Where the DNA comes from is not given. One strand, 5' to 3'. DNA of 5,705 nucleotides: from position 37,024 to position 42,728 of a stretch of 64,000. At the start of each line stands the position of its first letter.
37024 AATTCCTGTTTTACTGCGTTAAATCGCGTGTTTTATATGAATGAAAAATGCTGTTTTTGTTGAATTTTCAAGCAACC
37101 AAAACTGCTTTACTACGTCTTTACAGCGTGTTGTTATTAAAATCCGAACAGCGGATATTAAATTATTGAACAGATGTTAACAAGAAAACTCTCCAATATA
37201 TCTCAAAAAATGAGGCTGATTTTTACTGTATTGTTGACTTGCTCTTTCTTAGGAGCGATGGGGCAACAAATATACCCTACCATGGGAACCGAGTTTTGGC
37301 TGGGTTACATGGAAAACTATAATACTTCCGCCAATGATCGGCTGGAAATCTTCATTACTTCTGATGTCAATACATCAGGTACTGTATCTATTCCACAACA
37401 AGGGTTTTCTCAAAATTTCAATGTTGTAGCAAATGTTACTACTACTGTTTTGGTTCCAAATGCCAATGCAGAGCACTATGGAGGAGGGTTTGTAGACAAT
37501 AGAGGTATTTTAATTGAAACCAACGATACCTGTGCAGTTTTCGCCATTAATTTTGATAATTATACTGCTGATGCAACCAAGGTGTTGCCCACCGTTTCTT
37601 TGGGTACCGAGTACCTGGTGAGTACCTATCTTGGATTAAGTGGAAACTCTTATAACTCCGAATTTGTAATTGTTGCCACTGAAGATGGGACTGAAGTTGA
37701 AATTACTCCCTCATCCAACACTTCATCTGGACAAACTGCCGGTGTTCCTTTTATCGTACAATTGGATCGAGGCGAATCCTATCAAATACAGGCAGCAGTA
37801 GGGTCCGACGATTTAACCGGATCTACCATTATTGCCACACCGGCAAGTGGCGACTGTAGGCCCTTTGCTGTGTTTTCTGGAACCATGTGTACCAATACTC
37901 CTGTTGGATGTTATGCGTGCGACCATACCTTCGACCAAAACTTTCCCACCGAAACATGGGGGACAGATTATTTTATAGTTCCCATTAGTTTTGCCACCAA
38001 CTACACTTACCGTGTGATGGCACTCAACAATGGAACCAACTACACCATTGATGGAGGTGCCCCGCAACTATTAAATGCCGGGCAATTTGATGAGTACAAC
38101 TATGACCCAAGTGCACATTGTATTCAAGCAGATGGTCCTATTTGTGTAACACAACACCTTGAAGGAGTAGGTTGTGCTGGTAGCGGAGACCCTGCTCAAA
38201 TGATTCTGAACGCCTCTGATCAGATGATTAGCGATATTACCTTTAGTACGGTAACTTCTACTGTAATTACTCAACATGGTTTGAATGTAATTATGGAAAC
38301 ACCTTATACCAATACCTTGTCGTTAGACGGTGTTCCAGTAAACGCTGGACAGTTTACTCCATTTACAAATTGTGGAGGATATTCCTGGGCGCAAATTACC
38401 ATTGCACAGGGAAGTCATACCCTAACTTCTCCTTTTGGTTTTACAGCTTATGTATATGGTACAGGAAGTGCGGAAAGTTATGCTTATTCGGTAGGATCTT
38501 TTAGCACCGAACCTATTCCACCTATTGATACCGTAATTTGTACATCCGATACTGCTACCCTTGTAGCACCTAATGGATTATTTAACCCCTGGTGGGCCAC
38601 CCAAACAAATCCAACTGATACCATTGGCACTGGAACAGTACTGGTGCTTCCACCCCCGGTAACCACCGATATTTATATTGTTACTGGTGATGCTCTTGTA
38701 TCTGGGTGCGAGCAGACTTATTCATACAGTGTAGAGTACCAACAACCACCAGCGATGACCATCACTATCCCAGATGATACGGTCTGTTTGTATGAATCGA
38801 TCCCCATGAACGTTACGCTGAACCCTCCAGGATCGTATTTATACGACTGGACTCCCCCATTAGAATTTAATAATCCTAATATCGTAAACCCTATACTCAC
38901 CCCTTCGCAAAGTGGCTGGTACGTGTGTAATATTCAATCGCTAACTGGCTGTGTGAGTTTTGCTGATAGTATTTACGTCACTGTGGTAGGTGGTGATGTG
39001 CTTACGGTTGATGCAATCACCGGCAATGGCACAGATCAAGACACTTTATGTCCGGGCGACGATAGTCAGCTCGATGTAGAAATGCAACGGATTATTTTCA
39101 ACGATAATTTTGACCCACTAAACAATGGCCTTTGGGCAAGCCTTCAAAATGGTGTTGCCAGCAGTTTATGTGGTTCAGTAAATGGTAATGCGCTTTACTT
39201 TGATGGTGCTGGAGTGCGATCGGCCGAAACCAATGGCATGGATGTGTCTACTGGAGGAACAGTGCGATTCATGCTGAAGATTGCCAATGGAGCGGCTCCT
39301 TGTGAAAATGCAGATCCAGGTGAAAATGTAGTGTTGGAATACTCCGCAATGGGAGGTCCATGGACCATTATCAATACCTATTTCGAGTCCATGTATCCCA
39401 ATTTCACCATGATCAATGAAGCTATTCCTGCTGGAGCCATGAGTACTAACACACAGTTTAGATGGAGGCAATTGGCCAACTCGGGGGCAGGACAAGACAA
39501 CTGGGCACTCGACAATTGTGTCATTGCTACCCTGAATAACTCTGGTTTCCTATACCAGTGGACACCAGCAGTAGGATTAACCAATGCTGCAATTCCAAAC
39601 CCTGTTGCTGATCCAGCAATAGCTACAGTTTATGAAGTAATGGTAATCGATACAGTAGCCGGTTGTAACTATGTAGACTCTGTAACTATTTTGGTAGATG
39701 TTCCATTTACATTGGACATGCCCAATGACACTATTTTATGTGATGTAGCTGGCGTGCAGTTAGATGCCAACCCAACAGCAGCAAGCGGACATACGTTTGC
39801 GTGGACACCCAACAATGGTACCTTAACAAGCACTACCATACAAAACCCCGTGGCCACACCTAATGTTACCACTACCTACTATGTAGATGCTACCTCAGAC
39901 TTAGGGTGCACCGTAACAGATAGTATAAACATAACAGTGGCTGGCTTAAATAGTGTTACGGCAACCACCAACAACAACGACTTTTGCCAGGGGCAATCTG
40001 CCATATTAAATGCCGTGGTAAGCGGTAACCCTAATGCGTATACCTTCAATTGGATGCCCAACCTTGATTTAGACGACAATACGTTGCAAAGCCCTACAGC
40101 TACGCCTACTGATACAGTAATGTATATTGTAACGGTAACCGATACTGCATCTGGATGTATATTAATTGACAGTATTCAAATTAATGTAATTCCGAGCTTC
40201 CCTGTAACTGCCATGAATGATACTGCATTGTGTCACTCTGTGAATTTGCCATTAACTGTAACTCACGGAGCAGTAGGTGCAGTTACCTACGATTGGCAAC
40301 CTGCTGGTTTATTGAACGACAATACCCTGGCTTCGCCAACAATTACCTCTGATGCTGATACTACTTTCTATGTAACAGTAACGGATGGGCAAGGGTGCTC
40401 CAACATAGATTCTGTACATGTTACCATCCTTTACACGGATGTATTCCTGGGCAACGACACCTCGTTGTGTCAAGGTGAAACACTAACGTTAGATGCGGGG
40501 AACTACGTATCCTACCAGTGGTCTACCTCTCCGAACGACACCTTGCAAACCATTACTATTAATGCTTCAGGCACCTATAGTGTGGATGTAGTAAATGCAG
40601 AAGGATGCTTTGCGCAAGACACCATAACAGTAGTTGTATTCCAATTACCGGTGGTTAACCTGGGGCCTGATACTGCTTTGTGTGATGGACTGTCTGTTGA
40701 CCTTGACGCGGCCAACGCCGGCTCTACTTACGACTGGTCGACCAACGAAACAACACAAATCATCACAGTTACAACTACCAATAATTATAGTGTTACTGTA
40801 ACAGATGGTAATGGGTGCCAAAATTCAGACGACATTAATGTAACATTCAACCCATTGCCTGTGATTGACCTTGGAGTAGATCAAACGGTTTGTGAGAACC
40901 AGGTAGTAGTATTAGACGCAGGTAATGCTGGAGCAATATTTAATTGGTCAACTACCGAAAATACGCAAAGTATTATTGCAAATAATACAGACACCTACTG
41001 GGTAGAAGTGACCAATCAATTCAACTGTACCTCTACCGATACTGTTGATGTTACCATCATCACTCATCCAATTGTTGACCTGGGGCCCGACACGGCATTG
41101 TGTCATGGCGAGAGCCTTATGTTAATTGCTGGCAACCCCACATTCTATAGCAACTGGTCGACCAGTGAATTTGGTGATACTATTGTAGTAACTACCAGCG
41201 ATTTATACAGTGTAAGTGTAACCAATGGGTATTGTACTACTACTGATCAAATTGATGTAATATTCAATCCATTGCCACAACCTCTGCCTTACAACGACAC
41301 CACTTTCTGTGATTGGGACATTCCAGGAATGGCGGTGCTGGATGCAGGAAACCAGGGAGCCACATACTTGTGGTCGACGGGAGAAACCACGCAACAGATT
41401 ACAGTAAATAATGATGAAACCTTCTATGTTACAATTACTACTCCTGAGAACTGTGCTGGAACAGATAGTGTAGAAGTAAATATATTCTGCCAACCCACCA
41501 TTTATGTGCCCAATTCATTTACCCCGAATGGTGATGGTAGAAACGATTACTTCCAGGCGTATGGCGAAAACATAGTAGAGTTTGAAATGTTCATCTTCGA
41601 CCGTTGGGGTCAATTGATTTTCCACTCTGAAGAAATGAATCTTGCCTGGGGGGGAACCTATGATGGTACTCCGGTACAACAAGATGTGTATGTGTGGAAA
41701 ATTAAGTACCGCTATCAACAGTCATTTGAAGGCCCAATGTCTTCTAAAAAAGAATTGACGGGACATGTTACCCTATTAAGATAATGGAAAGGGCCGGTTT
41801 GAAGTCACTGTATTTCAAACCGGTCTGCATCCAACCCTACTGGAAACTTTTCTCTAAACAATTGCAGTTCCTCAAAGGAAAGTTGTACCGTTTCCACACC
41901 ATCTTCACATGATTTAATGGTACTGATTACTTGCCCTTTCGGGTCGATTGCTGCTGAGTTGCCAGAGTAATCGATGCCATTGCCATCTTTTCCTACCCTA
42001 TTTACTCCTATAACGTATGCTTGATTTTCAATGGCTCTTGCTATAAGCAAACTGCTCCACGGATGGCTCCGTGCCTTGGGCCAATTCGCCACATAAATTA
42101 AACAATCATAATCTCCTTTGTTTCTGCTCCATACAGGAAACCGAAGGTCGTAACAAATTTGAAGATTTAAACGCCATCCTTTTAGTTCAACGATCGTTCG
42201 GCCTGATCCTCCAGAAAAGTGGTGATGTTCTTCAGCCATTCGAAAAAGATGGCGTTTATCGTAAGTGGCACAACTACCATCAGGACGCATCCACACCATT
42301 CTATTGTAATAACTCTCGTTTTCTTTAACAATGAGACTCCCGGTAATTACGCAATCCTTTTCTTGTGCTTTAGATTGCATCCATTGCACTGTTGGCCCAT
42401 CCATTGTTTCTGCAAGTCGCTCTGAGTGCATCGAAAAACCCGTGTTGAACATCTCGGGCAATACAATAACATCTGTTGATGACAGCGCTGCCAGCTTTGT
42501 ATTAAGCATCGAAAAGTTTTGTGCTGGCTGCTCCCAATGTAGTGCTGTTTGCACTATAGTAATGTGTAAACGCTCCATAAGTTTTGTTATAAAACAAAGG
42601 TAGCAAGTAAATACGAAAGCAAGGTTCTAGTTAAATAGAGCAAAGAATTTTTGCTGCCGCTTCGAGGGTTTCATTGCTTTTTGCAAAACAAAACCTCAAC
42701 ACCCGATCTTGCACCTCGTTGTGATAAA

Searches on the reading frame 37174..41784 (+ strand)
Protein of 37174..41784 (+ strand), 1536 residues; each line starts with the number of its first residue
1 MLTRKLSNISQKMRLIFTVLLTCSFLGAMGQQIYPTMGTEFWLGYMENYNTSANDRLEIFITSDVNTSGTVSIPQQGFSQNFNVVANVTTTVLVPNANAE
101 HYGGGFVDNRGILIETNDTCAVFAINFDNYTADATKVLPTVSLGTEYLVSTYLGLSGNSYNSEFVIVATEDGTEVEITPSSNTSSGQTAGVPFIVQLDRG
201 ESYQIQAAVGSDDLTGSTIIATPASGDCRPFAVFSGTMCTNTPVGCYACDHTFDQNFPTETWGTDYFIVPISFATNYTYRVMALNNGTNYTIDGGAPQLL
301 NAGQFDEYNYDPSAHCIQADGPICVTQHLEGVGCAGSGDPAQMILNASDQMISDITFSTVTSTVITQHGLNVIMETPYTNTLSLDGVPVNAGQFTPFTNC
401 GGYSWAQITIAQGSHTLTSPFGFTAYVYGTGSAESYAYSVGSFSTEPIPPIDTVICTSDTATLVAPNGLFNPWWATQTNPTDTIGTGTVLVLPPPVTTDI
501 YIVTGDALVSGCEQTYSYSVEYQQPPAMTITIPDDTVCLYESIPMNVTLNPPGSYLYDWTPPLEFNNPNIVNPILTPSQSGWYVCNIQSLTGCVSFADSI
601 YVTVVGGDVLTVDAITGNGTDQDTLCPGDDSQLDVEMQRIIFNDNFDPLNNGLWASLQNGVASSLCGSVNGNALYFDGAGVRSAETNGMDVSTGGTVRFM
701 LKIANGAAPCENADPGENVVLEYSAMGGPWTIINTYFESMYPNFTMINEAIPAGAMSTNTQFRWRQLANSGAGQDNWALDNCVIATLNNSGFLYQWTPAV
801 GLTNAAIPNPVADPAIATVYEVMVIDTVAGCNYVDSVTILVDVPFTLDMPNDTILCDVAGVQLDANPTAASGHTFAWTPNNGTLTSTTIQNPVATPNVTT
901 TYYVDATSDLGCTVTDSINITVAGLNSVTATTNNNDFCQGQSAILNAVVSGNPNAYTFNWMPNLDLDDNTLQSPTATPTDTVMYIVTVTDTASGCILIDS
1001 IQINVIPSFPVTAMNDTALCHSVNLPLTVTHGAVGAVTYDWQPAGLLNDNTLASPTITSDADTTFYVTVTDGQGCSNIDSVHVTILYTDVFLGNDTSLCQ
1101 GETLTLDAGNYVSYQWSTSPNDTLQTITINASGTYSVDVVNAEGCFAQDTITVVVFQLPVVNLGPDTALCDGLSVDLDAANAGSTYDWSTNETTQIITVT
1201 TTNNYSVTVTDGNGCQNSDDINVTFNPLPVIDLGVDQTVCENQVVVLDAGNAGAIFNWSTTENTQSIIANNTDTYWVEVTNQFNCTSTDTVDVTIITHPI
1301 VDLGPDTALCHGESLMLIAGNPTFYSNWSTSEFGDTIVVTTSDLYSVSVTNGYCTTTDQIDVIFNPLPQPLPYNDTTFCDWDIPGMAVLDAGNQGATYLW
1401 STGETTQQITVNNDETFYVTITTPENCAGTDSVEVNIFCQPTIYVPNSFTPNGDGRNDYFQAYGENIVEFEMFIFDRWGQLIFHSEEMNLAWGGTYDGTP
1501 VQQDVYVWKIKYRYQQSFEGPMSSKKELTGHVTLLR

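Call 6: search_protein_families(library=pfam, proteins=[window:37174-41784:+], max_evalue=0.01)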
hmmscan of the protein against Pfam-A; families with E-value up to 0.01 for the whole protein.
window:37174-41784:+ (1536 aa): 4 families
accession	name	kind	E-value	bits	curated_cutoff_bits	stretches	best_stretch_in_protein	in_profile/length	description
PF17517.7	IgGFc_binding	-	2.2e-68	231.1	25.6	1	133-429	1-297/297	IgGFc binding protein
PF21471.3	Reelin_subrepeat-B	-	3.5e-25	88.7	27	1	660-784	2-126/127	Reelin subrepeat B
PF19081.6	Ig_7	-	2.9e-22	79.2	27.3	3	853-922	10-80/84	Ig-like domain CHU_C associated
PF13585.12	CHU_C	-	4.1e-15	56.1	27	1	1444-1515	2-75/86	CHU_C Type IX secretion signal domain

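Call 7: search_protein_families(library=ncbifam, proteins=[window:37174-41784:+], max_evalue=0.01)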
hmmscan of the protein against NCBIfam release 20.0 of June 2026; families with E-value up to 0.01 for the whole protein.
window:37174-41784:+ (1536 aa): 1 family
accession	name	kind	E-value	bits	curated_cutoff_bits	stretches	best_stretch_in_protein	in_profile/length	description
TIGR04131.1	Bac_Flav_CTERM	domain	3.1e-16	59.3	35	1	1444-1534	2-83/85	T9SS type B sorting domain-containing protein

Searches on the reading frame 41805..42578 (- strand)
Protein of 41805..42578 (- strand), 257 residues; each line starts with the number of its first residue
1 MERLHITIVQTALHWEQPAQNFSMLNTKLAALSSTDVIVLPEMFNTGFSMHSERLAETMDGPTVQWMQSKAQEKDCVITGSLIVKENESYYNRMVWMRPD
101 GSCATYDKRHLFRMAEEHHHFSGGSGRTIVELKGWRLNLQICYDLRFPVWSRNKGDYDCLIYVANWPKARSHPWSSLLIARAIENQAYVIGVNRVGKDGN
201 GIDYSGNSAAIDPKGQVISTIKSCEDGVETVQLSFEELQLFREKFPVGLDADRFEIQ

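Call 6: search_protein_families(library=pfam, proteins=[window:41805-42578:-], max_evalue=0.01)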
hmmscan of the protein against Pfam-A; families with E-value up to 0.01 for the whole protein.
window:41805-42578:- (257 aa): 1 family
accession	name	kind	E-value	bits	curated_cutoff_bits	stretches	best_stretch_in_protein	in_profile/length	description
PF00795.27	CN_hydrolase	-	1.7e-39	136.2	23.2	1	9-242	5-255/256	Carbon-nitrogen hydrolase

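Call 7: search_protein_families(library=ncbifam, proteins=[window:41805-42578:-], max_evalue=0.01)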
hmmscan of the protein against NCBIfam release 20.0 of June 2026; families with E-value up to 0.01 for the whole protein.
window:41805-42578:- (257 aa): 9 families
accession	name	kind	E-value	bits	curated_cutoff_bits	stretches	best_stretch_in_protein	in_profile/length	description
NF007757.0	PRK10438.1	equivalog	3e-91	305.2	249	1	1-256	1-255/256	amidohydrolase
NF033621.1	de_GSH_amidase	exception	2e-24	86.4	355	1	13-254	11-255/260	deaminated glutathione amidase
NF040852.1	nitrile_Arch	equivalog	6.1e-21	74.7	500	1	6-234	3-236/262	nitrilase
TIGR03381.1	agmatine_aguB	equivalog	9.4e-18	64.5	410.25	1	5-246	2-266/279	N-carbamoylputrescine amidase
NF043013.1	DeGluthAmidYersProt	equivalog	1e-15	57.6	500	1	104-255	111-271/278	deaminated glutathione amidase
NF010588.0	PRK13981.1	equivalog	2.3e-15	56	479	1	2-236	3-247/546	NAD+ synthase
NF009803.0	PRK13287.1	equivalog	3.6e-12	45.7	406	1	20-228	38-252/333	formamidase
TIGR00546.1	lnt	equivalog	1e-11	44.7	132.9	2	111-196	292-384/395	apolipoprotein N-acyltransferase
NF009802.0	PRK13286.1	equivalog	7.2e-06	25.2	427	1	25-243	42-268/345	aliphatic amidase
